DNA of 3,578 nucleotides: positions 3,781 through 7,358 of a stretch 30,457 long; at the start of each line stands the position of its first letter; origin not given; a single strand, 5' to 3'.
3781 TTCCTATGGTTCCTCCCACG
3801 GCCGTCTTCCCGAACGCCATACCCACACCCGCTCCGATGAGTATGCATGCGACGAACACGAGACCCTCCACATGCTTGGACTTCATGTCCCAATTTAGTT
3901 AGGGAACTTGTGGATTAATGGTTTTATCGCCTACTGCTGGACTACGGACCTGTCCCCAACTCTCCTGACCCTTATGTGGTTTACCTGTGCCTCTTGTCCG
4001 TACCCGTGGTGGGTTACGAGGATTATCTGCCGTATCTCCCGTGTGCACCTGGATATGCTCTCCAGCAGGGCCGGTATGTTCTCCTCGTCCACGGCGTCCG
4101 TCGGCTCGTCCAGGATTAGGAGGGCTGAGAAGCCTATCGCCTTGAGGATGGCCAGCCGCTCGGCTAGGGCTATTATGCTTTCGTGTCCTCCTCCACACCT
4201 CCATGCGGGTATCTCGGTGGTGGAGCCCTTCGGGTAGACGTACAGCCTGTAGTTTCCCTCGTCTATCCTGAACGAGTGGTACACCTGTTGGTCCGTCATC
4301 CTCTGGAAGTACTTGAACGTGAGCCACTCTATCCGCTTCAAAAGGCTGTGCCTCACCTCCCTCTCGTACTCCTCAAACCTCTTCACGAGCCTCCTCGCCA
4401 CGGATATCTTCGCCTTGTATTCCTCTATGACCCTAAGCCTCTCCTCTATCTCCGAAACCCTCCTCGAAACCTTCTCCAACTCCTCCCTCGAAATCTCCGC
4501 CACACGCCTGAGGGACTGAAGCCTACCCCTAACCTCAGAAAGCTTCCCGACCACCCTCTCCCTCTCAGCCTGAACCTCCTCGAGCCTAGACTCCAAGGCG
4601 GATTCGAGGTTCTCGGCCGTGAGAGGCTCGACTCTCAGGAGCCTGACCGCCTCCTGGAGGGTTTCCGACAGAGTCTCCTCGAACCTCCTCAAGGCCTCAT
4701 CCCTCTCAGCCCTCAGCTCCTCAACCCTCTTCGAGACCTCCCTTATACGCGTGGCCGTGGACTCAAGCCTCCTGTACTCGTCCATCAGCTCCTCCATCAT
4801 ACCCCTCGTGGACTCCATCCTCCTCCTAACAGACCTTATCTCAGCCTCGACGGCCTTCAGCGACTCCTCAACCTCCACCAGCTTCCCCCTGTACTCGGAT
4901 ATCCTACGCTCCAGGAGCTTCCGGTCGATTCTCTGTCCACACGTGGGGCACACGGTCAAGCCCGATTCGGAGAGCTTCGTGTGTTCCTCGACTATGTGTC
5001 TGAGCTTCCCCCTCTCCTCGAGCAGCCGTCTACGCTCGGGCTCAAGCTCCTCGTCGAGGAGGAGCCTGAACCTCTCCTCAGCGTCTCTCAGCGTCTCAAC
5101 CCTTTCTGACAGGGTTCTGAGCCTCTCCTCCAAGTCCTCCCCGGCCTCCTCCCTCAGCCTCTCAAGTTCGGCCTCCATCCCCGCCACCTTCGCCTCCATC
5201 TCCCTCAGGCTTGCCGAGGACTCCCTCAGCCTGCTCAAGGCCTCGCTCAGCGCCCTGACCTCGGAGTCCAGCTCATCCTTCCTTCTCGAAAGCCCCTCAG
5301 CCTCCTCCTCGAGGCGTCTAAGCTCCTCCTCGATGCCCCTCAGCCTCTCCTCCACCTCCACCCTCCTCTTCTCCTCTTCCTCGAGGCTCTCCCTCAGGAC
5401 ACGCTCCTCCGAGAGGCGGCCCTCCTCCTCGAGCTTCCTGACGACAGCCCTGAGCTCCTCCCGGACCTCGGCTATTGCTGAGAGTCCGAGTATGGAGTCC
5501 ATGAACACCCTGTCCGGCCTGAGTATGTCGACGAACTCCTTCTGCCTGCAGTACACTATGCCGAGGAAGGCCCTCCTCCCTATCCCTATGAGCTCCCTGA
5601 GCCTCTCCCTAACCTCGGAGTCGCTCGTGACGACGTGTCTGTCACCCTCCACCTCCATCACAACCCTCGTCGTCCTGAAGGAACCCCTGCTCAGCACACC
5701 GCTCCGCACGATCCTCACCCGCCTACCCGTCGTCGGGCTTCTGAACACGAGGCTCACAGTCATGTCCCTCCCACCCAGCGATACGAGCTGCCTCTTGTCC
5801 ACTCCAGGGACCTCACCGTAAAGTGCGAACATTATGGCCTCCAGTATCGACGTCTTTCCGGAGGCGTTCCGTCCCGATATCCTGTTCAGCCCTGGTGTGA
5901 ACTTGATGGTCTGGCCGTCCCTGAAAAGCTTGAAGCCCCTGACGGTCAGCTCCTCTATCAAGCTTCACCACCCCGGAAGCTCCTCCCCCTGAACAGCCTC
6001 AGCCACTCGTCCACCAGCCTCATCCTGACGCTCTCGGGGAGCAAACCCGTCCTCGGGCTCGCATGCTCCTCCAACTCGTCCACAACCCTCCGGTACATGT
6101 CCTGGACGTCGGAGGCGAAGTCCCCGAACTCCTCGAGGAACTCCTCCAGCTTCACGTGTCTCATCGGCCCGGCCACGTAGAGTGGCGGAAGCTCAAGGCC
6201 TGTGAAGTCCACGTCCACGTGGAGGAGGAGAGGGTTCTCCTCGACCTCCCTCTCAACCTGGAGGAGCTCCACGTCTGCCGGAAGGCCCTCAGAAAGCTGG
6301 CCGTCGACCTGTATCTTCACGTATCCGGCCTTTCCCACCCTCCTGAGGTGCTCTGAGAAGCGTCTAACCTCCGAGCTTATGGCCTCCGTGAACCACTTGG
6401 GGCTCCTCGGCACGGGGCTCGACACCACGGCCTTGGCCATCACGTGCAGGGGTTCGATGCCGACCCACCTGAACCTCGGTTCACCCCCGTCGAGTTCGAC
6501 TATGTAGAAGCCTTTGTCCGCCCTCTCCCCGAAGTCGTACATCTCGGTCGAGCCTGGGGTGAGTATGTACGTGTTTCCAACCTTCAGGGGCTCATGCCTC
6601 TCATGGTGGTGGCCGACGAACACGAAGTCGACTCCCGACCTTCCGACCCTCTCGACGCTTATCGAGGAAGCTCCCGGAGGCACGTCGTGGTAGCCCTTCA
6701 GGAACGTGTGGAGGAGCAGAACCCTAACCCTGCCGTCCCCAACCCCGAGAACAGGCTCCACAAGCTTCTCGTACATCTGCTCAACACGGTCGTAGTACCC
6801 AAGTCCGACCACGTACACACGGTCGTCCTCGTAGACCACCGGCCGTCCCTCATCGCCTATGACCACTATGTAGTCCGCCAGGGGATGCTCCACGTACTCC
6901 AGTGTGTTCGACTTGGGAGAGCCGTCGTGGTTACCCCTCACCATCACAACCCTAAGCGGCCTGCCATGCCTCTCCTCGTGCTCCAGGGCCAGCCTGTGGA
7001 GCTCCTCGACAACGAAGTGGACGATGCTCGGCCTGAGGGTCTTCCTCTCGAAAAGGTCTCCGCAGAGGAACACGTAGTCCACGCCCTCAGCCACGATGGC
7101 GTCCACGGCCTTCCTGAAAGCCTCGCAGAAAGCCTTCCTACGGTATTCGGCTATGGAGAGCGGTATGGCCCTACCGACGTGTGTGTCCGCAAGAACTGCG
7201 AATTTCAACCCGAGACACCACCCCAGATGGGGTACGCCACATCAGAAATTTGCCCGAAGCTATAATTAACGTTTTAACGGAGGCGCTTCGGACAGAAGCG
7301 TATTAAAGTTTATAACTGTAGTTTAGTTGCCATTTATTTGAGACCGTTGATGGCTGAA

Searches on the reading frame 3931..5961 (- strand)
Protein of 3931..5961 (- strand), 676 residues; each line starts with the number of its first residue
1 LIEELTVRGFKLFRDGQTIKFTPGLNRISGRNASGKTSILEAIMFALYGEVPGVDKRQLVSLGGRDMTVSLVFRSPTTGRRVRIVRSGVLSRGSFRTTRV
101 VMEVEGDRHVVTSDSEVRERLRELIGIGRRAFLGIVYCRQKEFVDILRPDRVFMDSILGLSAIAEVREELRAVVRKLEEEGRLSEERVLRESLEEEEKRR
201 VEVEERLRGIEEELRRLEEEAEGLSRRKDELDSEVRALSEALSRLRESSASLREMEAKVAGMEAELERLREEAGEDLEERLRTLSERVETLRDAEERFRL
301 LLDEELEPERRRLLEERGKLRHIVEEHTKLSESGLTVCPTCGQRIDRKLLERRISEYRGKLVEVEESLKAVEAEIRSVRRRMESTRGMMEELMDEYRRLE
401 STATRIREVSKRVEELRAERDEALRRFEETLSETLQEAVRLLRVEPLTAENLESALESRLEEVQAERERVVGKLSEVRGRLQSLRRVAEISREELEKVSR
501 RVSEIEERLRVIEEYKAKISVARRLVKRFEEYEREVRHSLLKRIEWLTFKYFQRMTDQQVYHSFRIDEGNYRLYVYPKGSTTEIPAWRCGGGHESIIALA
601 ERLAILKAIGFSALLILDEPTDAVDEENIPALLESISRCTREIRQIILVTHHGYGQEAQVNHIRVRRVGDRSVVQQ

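Call 56: search_protein_families(library=pfam, proteins=[window:3931-5961:-], max_evalue=0.00001)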
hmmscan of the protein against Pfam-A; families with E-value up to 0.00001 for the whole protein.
window:3931-5961:- (676 aa): 6 families
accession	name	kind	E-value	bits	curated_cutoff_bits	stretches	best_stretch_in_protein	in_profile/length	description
PF13476.12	AAA_23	-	4.4e-19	70.3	27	1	5-214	2-200/201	AAA domain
PF02463.25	SMC_N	-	4.2e-16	59.5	40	1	1-47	1-48/220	RecF/RecN/SMC N terminal domain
PF13175.12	AAA_15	-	1.5e-08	35.1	32.1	1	1-44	1-44/374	AAA ATPase domain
PF07889.17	DUF1664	-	7.3e-06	26.5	34.6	0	450-514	44-108/124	Protein of unknown function (DUF1664)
PF13304.12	AAA_21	-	7.7e-06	26.6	27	0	30-47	6-23/304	AAA domain, putative AbiEii toxin, Type IV TA system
PF10046.14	BLOC1_2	-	9.8e-06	26.3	33.4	0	203-288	11-95/96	Biogenesis of lysosome-related organelles complex-1 subunit 2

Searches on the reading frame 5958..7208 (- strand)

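Call 56: search_protein_families(library=pfam, proteins=[window:5958-7208:-], max_evalue=0.00001)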
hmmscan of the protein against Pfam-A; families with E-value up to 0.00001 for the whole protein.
window:5958-7208:- (416 aa): 2 families
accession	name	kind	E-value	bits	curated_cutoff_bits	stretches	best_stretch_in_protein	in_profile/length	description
PF00149.33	Metallophos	-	3.5e-14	54.1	21.5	1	1-203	1-190/191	Calcineurin-like phosphoesterase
PF12850.12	Metallophos_2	-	2.6e-12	47.5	27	1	1-240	1-152/154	Calcineurin-like phosphoesterase superfamily domain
